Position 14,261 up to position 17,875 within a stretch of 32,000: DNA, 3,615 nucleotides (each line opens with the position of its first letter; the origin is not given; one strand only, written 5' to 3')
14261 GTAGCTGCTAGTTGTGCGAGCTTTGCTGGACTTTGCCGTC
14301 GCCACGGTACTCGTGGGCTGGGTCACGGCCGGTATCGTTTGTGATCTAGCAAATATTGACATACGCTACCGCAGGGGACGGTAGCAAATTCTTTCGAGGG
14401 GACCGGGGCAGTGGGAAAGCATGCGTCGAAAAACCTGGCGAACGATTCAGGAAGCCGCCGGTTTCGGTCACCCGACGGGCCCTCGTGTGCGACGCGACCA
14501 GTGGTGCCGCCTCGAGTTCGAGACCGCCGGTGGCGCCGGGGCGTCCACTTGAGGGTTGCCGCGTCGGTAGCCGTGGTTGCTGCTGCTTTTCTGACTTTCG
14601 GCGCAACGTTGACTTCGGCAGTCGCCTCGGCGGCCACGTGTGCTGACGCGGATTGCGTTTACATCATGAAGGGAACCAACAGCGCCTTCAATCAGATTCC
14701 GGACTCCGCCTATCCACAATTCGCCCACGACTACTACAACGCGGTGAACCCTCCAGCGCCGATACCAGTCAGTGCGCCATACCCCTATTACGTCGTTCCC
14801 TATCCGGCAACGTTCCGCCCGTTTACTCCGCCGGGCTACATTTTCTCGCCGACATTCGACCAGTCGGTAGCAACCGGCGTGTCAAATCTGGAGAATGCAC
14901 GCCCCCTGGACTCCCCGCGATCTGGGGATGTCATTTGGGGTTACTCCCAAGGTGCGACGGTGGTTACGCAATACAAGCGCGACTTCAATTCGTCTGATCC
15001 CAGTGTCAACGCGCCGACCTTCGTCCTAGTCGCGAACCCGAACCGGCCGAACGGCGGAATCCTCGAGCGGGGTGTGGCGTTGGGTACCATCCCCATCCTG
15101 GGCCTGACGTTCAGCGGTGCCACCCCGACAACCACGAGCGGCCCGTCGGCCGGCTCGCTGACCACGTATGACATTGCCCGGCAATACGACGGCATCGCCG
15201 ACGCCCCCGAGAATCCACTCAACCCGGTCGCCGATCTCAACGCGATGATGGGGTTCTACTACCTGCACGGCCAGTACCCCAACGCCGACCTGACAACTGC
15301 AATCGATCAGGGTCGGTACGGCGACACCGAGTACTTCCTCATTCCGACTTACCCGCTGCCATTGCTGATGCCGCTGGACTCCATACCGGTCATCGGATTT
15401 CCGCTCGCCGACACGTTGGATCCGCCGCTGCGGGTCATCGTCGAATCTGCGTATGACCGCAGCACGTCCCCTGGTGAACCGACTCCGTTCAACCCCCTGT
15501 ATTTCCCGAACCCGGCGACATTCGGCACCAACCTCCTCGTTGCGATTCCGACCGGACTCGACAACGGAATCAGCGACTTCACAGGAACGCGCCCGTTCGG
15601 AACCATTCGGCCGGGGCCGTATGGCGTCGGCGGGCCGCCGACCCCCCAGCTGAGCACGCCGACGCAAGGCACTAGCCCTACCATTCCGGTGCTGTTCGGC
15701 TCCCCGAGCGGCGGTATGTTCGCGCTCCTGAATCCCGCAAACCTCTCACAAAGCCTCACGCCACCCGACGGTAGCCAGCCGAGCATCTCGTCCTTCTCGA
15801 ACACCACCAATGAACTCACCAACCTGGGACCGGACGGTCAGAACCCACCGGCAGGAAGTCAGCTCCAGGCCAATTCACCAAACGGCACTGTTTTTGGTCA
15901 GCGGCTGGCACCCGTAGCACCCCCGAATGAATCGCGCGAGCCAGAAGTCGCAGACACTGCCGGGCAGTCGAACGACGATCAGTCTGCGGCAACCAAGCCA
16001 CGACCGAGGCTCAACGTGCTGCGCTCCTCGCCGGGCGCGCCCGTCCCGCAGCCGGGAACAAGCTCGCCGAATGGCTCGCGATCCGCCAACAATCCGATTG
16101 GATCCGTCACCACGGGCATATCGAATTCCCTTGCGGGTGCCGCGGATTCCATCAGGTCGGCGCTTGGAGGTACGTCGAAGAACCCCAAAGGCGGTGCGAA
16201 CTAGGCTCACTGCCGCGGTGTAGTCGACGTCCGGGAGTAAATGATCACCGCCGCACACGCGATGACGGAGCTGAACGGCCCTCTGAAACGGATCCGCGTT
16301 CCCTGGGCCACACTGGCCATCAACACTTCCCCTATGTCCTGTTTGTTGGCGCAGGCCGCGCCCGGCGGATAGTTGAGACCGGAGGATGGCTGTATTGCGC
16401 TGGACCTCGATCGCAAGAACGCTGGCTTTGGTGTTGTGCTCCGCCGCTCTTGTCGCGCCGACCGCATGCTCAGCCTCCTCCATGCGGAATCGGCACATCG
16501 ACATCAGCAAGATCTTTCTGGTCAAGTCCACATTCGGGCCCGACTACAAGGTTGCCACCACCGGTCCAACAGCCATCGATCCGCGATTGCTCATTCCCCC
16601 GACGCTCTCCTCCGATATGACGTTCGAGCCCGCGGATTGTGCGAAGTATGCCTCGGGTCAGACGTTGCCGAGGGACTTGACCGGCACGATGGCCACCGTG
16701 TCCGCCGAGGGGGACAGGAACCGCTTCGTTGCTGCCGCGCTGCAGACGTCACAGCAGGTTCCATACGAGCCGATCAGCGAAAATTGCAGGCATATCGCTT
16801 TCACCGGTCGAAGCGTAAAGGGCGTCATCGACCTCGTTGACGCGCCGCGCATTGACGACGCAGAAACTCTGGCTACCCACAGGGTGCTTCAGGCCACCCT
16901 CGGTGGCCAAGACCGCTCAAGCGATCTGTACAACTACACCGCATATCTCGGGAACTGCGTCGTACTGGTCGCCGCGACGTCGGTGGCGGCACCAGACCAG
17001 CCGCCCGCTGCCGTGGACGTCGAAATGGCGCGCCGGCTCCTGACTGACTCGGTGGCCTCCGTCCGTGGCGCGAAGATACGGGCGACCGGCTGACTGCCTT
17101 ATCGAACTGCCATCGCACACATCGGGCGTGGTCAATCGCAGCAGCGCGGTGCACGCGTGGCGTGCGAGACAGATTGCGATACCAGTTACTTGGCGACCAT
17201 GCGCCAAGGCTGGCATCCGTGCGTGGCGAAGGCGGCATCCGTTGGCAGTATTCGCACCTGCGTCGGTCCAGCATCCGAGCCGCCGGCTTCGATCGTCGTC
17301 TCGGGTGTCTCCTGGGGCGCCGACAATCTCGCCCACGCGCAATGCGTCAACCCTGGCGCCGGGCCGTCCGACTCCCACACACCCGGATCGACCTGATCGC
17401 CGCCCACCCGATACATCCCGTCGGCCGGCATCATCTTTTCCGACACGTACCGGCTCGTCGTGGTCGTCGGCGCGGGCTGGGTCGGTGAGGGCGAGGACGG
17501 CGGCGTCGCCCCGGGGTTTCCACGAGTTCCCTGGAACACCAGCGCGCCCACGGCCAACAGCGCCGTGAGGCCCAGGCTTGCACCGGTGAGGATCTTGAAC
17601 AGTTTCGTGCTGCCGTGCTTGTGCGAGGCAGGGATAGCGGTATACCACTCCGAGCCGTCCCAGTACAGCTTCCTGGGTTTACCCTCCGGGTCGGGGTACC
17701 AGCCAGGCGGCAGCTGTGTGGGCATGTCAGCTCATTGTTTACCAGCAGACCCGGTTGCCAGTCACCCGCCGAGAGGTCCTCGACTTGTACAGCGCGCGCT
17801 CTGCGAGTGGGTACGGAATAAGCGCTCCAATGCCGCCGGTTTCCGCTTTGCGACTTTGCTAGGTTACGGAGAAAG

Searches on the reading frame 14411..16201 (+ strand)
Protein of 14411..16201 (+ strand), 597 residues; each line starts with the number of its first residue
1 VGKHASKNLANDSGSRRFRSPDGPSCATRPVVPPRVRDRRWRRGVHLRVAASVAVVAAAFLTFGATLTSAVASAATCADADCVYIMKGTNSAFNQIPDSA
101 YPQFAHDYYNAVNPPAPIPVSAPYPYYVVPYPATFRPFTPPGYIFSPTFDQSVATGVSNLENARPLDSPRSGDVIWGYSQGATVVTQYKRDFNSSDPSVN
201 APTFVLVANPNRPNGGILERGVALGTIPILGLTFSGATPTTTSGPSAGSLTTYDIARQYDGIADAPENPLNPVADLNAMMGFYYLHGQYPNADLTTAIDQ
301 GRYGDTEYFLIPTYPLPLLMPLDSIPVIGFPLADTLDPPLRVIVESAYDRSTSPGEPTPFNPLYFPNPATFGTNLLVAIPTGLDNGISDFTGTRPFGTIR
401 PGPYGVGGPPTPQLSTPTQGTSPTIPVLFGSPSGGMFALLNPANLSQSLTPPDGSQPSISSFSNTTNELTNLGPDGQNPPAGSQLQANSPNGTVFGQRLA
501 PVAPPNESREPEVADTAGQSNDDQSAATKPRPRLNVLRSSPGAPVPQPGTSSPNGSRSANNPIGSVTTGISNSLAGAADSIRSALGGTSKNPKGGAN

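Call 9: search_protein_families(library=ncbifam, proteins=[window:14411-16201:+], max_evalue=0.00001)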
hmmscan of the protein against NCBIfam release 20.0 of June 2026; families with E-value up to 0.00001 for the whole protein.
window:14411-16201:+ (597 aa): 0 families

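Call 63: search_protein_families(library=pfam, proteins=[window:14411-16201:+], max_evalue=0.001)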
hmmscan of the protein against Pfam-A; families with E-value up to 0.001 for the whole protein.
window:14411-16201:+ (597 aa): 1 family
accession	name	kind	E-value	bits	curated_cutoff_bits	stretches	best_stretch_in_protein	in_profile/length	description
PF08237.17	PE-PPE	-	3.6e-55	187.3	21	1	127-349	6-228/228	PE-PPE domain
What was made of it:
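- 14411..16204 (+): PE-PPE-domain protein (597 aa), an accessory envelope gene next to the cassette. call 63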

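Call 65: search_protein_families(library=padloc, proteins=[window:14411-16201:+], max_evalue=0.01)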
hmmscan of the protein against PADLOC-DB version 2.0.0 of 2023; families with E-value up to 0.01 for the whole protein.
window:14411-16201:+ (597 aa): 0 families

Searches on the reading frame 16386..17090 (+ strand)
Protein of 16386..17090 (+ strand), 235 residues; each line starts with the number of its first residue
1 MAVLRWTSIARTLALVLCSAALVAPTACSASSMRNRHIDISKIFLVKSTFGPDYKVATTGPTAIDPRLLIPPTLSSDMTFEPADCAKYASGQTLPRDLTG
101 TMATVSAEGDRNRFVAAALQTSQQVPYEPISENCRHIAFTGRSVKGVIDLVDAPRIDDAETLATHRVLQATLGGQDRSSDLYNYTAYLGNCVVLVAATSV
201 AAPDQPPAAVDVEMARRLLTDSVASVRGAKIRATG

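Call 9: search_protein_families(library=ncbifam, proteins=[window:16386-17090:+], max_evalue=0.00001)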
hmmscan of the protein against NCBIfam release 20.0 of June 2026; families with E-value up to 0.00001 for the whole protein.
window:16386-17090:+ (235 aa): 0 families

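Call 63: search_protein_families(library=pfam, proteins=[window:16386-17090:+], max_evalue=0.001)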
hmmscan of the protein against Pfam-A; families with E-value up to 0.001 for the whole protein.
window:16386-17090:+ (235 aa): 1 family
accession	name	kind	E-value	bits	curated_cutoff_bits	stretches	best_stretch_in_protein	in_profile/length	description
PF18702.7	DUF5642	-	7.7e-58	195.8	26.2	1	39-227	1-186/186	Domain of unknown function (DUF5642)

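Call 65: search_protein_families(library=padloc, proteins=[window:16386-17090:+], max_evalue=0.01)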
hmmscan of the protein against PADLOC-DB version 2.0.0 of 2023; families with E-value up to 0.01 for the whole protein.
window:16386-17090:+ (235 aa): 0 families

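Call 66: search_protein_families(library=phrogs, proteins=[window:16386-17090:+], max_evalue=0.01)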
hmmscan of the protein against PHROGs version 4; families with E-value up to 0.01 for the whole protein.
window:16386-17090:+ (235 aa): 0 families

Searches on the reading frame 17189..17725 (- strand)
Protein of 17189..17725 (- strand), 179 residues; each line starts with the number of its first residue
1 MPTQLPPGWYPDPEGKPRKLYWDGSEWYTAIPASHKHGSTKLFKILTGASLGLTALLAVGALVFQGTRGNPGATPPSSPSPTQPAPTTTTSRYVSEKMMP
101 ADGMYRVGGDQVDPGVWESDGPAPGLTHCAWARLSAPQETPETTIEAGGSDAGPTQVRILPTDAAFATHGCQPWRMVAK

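Call 10: search_protein_families(library=ncbifam, proteins=[window:17189-17725:-], max_evalue=0.00001)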
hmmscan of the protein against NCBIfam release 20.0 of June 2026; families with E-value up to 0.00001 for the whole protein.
window:17189-17725:- (179 aa): 1 family
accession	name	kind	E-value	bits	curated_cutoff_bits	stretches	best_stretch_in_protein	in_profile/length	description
NF053833.1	Rv1352_Rv1906c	domain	4.9e-18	65.2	25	1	99-175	1-74/76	Rv1352/Rv1906c domain-containing protein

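Call 39: list_cluster_members(proteins=[P0001, window:17896-20523:+, window:17189-17725:-, P0007, P0009])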
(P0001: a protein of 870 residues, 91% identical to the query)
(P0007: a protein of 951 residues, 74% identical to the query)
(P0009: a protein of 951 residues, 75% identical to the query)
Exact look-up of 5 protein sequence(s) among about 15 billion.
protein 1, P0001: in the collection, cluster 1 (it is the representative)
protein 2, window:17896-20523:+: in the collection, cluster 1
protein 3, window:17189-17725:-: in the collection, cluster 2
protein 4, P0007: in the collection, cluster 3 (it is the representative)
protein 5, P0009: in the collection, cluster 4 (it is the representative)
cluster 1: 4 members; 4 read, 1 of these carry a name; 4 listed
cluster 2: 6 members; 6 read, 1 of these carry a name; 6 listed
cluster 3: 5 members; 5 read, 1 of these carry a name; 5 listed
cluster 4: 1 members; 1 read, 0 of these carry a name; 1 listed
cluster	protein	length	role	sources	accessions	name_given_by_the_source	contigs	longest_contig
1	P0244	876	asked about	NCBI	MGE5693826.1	MAG: preprotein translocase subunit SecA [Candidatus Sericytochromatia bacterium]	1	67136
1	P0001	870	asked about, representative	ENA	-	-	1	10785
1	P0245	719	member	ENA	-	-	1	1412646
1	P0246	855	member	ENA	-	-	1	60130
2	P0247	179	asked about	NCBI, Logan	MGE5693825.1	MAG: DUF2510 domain-containing protein [Candidatus Sericytochromatia bacterium]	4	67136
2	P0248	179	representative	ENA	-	-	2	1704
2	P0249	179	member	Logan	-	-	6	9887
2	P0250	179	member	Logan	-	-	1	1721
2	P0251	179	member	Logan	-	-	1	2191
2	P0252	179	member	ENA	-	-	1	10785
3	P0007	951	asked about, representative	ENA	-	-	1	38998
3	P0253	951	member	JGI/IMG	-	preprotein translocase subunit SecA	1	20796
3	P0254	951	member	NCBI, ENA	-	-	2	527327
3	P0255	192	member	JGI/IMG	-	-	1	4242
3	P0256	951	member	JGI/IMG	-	-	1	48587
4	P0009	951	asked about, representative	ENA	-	-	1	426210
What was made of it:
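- The 90% cluster holds two more members (call 39).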

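Call 63: search_protein_families(library=pfam, proteins=[window:17189-17725:-], max_evalue=0.001)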
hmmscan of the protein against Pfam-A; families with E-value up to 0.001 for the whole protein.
window:17189-17725:- (179 aa): 1 family
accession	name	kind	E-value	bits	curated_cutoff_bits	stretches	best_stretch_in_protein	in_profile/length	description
PF10708.14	DUF2510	-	9.7e-07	28.9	24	1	7-28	1-23/35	Protein of unknown function (DUF2510)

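Call 65: search_protein_families(library=padloc, proteins=[window:17189-17725:-], max_evalue=0.01)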
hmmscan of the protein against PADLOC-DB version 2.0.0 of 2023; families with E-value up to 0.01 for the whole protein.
window:17189-17725:- (179 aa): 0 families

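Call 66: search_protein_families(library=phrogs, proteins=[window:17189-17725:-], max_evalue=0.01)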
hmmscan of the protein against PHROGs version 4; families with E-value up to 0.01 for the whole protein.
window:17189-17725:- (179 aa): 4 families
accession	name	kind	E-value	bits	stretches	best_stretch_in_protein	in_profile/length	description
phrog_17706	-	moron, auxiliary metabolic gene and host takeover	4.7e-15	56.8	1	96-178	35-119/121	membrane protein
phrog_21924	-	unknown function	3.3e-05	25.1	1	2-30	8-36/132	-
phrog_1948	-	unknown function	6.8e-05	24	1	56-165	20-125/151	-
phrog_5066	-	unknown function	0.0089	16.8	0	6-30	26-48/84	-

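Call 68: search_dna_similar(query=window:17189-17725:-, collection=phages, mode=protein, max_rows=15, max_evalue=0.001)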
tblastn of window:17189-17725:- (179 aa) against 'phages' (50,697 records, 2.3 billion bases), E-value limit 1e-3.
Records with a match: 4; places in all: 4; records where one place covers at least 80% of the query: 1.
Best place of each record, by identity: <60% 4.
By first word of the organism name: Mycobacterium 4.
By host as written in the record: Mycobacteruim smegmatis mc2 155 2; Mycobacterium abscessus GD03 1; Mycobacterium smegmatis mc#155 1.
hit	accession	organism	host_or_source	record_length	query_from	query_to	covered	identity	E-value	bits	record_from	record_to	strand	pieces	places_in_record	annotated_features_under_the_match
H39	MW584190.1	Mycobacterium phage prophiGD03-1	Mycobacterium abscessus GD03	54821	8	177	95%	29.7%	5e-13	72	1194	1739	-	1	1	2: hypothetical protein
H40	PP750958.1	Mycobacterium phage Farewell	Mycobacterium smegmatis mc#155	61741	94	177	47%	38.1%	8e-8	56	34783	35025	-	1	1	46: hypothetical protein | 47: hypothetical protein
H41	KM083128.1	Mycobacterium phage Sparky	Mycobacteruim smegmatis mc2 155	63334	94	177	47%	38.1%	1e-7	56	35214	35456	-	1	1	46: hypothetical protein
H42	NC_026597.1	Mycobacterium phage Sparky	Mycobacteruim smegmatis mc2 155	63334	94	177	47%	38.1%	1e-7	56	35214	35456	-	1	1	46: hypothetical protein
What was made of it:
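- The partner's C-domain resembles phage moron membrane proteins (calls 66, 68).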
